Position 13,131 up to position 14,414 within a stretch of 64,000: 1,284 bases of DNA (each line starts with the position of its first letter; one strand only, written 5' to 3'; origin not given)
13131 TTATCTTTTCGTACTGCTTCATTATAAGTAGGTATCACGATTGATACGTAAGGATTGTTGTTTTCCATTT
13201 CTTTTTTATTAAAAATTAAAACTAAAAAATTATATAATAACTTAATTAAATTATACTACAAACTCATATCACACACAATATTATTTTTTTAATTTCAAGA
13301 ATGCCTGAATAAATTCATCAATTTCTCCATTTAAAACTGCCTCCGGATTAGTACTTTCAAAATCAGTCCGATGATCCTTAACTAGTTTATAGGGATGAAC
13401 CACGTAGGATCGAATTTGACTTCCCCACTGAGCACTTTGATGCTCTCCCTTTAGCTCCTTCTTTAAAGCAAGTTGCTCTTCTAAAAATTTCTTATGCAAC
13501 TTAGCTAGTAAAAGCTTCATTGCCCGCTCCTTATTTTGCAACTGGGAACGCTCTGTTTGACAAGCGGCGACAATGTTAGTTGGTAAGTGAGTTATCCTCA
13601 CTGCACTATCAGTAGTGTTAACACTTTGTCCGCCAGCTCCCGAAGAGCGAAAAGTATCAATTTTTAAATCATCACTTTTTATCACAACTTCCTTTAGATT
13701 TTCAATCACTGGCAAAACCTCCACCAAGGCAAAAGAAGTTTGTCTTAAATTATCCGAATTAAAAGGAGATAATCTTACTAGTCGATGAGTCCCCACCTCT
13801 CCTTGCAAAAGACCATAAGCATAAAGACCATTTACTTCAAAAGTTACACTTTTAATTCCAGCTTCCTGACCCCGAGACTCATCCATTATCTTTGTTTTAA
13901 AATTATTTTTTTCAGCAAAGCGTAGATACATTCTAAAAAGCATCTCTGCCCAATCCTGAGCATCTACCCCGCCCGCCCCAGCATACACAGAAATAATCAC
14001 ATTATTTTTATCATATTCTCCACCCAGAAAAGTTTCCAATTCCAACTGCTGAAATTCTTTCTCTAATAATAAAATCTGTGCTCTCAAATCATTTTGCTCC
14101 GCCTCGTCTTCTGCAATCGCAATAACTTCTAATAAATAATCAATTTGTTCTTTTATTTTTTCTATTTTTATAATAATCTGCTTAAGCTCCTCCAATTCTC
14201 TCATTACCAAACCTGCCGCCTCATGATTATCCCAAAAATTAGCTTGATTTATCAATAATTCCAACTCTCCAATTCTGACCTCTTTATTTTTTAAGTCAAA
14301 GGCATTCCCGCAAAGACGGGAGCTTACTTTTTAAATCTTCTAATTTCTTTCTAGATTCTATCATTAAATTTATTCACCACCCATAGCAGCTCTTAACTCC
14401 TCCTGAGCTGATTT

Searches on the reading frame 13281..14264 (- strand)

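Call 12: search_protein_families(library=pfam, proteins=[window:13281-14264:-])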
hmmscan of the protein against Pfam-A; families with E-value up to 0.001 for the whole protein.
window:13281-14264:- (327 aa): 2 families
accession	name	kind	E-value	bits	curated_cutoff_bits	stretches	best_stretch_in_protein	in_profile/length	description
PF03462.23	PCRF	-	9.8e-48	163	24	1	4-181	11-194/194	PCRF domain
PF00472.26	RF-1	-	4.9e-39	133.3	35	1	192-299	4-116/116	RF-1 domain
